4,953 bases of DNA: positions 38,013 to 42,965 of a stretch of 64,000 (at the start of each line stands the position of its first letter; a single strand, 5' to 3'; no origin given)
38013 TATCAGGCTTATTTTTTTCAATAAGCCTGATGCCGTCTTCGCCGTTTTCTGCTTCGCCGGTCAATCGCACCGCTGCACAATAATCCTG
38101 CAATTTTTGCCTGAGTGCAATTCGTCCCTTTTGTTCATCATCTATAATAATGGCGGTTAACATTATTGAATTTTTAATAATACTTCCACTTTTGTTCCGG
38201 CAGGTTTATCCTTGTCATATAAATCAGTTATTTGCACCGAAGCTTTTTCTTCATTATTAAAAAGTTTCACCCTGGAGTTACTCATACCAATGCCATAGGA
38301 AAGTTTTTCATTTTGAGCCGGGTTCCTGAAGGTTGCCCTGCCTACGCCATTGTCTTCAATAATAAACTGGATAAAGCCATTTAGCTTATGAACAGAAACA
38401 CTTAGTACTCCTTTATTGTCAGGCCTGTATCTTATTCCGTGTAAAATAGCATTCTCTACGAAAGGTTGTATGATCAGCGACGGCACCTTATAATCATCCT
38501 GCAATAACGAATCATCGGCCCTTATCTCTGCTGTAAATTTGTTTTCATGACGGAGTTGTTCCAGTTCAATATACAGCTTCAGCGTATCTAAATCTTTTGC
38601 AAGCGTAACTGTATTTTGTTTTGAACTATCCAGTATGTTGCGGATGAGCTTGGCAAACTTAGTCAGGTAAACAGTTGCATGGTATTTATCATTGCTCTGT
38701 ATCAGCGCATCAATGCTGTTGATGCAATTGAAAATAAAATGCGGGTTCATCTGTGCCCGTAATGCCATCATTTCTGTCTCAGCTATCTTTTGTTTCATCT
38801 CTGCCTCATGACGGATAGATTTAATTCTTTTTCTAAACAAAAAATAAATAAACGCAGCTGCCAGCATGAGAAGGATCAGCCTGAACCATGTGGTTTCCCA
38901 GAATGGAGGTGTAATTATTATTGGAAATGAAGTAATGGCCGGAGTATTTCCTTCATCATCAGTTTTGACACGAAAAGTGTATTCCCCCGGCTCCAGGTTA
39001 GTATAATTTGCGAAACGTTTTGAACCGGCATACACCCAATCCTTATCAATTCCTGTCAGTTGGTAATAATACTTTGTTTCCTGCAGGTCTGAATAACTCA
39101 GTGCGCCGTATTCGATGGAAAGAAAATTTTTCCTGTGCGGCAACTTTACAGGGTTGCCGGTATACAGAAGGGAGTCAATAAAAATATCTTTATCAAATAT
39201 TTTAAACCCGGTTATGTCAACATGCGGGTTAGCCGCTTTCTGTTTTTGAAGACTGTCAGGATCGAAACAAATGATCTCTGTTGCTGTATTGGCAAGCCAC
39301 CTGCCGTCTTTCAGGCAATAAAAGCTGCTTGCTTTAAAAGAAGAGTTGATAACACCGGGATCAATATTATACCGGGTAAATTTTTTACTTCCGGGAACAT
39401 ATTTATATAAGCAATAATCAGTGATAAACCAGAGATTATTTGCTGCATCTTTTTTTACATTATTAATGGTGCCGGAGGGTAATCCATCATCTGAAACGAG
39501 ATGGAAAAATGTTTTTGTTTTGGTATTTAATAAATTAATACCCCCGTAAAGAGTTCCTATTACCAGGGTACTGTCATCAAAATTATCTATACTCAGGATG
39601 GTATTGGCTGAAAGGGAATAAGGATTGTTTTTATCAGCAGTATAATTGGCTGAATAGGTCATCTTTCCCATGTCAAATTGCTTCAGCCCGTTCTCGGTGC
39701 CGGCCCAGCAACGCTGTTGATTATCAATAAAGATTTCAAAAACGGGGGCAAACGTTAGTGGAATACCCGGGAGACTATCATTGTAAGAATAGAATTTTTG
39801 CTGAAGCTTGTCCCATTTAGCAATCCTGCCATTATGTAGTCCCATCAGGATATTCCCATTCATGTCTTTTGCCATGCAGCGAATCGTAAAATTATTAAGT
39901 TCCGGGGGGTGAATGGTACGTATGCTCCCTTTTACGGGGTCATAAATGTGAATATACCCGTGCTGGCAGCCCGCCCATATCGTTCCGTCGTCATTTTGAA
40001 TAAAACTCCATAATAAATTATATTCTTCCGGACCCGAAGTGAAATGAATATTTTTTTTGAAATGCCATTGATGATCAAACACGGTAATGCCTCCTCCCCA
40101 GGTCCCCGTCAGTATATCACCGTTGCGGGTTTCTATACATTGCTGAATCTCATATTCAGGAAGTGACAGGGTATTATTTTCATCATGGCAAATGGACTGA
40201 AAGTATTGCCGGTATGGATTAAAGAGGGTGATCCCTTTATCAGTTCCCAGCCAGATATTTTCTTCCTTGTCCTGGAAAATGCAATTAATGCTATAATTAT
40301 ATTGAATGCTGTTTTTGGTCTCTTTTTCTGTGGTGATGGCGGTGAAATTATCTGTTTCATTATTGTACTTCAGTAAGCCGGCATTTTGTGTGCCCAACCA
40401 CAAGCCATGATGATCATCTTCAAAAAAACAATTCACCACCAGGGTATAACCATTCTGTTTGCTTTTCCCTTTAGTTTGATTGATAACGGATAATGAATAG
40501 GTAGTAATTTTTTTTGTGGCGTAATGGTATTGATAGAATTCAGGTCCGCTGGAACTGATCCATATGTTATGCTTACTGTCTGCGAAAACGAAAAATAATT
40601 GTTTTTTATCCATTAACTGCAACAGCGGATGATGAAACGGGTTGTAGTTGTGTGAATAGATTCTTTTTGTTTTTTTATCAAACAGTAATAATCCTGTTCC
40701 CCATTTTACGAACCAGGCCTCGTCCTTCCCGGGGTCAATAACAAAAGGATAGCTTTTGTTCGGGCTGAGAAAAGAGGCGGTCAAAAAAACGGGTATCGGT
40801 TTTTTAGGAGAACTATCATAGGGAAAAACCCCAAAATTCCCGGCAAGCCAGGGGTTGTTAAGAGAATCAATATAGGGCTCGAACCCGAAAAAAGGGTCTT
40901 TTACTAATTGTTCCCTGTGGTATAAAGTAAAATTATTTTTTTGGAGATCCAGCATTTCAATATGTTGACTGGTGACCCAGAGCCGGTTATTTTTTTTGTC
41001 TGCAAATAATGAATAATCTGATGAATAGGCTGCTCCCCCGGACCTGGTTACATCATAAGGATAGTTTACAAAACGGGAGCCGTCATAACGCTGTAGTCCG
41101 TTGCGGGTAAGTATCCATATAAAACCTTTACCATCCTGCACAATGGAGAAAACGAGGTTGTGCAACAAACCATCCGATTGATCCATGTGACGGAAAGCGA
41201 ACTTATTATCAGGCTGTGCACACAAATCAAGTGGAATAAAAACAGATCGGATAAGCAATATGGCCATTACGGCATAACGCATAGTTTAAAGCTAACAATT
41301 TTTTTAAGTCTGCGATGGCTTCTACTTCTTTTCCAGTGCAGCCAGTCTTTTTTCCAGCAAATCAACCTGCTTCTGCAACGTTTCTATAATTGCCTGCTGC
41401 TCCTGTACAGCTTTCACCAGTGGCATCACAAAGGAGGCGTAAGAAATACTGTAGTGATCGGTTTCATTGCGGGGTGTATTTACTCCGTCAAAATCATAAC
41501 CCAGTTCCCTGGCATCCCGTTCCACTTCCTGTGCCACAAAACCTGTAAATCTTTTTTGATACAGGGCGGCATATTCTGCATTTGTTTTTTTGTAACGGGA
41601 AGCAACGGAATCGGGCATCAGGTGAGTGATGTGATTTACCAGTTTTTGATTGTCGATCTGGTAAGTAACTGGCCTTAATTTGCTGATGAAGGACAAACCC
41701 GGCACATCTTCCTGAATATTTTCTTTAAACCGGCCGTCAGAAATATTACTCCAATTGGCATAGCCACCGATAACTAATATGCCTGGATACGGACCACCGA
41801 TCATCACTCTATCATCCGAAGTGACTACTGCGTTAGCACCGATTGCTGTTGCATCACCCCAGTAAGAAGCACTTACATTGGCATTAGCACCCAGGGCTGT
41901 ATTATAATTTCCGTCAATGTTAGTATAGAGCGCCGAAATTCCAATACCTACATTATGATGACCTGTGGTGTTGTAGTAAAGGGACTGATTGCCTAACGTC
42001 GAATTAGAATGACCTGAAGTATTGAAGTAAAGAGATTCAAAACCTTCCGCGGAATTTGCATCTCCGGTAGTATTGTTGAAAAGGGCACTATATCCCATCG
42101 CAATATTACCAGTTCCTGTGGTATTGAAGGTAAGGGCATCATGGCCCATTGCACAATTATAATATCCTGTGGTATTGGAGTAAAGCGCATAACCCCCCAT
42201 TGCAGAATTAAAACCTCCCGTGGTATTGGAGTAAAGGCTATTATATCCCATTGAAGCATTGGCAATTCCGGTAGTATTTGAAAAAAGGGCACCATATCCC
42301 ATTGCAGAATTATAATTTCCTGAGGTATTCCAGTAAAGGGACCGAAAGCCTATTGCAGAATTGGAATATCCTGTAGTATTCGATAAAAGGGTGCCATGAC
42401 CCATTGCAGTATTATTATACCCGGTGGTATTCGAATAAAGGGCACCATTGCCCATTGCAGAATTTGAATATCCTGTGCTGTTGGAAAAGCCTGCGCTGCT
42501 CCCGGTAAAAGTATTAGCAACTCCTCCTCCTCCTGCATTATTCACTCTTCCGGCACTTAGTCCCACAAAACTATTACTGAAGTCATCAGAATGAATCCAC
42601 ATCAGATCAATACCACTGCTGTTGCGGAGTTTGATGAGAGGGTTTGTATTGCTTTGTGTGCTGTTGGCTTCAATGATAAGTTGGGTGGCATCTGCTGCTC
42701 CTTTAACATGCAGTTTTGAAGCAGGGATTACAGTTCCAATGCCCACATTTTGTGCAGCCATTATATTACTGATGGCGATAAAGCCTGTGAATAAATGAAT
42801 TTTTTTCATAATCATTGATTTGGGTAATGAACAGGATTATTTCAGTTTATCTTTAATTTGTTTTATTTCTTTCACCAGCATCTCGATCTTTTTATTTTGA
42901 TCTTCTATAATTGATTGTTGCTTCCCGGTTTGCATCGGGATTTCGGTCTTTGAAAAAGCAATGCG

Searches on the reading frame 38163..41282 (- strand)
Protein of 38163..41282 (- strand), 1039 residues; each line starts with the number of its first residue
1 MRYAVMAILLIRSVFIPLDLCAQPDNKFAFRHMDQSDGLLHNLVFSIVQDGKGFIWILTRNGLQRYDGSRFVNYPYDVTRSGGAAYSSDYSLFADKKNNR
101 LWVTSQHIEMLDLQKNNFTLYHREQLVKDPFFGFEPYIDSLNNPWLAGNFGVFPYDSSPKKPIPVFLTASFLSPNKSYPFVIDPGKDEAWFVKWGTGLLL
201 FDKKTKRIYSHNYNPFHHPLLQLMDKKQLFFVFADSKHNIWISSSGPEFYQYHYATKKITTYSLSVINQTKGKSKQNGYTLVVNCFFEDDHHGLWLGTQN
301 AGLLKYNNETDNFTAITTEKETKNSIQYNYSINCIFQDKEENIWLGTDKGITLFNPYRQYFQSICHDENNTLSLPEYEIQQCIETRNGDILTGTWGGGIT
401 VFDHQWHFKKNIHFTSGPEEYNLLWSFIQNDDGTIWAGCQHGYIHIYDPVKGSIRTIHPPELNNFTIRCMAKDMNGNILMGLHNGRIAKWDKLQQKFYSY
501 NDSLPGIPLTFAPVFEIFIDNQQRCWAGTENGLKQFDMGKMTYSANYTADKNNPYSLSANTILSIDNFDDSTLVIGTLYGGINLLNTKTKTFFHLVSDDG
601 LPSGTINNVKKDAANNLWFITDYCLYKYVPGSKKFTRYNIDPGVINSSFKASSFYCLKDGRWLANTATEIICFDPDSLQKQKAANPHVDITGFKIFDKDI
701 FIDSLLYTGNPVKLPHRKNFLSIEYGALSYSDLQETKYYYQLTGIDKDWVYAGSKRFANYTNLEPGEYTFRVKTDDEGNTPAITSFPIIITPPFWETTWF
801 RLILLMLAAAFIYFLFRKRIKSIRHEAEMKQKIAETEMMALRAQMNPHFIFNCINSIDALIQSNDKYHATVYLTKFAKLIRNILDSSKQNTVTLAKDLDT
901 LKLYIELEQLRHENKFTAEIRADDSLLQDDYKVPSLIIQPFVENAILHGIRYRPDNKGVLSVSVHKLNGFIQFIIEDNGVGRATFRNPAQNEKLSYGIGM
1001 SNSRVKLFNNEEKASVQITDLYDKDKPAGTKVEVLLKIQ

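Call 37: search_protein_families(library=pfam, proteins=[window:38163-41282:-], max_evalue=0.00001)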
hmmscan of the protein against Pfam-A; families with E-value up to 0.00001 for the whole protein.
window:38163-41282:- (1039 aa): 3 families
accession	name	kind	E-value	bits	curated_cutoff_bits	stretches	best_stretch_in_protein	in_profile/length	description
PF07494.17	Reg_prop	-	1.9e-24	83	20.4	0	330-348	5-23/24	Two component regulator propeller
PF06580.19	His_kinase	-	4.6e-22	78.5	25.2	1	837-916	2-81/81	Histidine kinase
PF07495.19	Y_Y_Y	-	5.8e-15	55.4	26.6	1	729-790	1-64/65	Y_Y_Y domain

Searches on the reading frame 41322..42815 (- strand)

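Call 38: search_protein_families(library=pfam, proteins=[window:41322-42815:-], max_evalue=0.00001)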
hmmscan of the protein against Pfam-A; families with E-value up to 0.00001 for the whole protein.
window:41322-42815:- (497 aa): 1 family
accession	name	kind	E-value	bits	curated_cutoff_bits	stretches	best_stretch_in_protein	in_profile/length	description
PF13884.11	Peptidase_S74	-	1.1e-07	32.4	22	1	359-433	1-51/58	Chaperone of endosialidase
